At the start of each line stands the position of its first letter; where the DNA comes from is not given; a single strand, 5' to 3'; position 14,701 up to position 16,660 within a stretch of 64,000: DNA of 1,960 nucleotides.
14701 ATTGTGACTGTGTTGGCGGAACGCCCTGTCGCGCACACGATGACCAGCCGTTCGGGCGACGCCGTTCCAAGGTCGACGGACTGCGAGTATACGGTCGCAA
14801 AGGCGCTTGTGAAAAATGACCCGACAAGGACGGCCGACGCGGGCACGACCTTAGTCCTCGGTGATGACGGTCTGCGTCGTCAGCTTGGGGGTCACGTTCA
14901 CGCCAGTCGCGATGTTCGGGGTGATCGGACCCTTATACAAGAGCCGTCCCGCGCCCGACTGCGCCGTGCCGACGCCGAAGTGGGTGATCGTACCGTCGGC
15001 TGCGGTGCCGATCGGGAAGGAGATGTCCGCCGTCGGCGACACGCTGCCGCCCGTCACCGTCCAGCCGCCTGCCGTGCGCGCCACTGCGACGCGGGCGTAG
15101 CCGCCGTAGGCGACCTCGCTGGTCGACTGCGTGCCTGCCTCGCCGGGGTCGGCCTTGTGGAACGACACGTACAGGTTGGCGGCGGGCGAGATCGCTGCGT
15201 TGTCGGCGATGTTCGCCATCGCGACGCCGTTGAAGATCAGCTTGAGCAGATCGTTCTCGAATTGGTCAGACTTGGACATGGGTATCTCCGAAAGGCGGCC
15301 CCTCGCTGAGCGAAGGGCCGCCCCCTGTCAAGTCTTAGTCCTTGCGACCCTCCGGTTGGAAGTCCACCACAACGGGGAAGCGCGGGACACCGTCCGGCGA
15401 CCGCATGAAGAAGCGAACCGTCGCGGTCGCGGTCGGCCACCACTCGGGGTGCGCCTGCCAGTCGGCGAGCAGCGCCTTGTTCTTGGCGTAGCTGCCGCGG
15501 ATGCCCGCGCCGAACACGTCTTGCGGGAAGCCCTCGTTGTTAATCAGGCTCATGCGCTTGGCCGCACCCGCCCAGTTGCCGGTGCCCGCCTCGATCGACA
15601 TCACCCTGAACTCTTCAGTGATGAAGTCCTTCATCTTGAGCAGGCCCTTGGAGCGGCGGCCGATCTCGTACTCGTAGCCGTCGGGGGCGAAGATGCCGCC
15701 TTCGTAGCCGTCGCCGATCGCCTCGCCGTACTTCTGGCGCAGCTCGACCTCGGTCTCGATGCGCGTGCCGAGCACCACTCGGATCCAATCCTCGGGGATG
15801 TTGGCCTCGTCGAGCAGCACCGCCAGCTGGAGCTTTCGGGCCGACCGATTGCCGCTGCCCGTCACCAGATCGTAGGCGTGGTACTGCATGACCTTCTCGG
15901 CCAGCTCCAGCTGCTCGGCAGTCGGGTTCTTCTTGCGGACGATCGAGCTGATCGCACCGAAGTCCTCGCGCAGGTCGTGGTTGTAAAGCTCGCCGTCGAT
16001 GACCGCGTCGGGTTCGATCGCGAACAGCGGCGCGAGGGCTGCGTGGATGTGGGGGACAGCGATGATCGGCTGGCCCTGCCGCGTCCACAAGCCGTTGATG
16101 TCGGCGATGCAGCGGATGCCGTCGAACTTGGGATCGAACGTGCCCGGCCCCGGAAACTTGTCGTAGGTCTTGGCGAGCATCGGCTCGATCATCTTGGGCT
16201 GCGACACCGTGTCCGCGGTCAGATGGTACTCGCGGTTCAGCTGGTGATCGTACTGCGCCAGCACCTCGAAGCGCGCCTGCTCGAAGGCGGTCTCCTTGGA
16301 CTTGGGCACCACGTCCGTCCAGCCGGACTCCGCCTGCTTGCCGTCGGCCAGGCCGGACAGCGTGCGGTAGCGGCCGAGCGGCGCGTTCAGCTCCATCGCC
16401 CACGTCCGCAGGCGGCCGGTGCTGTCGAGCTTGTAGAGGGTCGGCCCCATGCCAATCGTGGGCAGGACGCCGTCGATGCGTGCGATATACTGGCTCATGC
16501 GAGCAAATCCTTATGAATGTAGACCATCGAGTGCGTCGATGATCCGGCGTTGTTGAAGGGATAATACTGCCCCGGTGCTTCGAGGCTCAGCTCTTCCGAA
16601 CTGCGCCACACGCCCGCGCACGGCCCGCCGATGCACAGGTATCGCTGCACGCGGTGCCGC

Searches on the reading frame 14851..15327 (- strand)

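Call 49: search_protein_families(library=pfam, proteins=[window:14851-15327:-], max_evalue=0.001)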
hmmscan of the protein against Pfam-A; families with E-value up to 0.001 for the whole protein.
window:14851-15327:- (158 aa): 1 family
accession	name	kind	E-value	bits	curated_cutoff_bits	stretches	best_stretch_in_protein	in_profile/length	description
PF23140.1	Gp80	-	1.1e-21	77.9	27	1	20-138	3-109/128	Podophage GP4 fiber I protein gp80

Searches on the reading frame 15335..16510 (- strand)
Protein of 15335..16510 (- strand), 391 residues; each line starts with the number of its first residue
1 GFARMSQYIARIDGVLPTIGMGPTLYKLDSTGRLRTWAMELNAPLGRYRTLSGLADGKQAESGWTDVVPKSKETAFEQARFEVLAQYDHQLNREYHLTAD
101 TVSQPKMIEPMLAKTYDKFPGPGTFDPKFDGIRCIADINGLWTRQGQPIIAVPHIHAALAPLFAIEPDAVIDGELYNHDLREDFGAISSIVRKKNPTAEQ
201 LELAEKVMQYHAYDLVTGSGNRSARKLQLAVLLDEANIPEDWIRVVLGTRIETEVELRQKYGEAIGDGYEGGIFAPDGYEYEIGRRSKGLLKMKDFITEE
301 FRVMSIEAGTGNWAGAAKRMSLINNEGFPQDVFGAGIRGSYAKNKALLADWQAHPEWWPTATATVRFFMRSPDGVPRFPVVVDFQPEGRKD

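Call 49: search_protein_families(library=pfam, proteins=[window:15335-16510:-], max_evalue=0.001)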
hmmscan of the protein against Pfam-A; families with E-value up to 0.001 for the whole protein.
window:15335-16510:- (391 aa): 1 family
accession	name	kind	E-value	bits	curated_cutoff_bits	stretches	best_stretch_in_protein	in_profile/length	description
PF01068.26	DNA_ligase_A_M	-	3e-10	40.6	26.2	1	110-294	1-204/204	ATP dependent DNA ligase domain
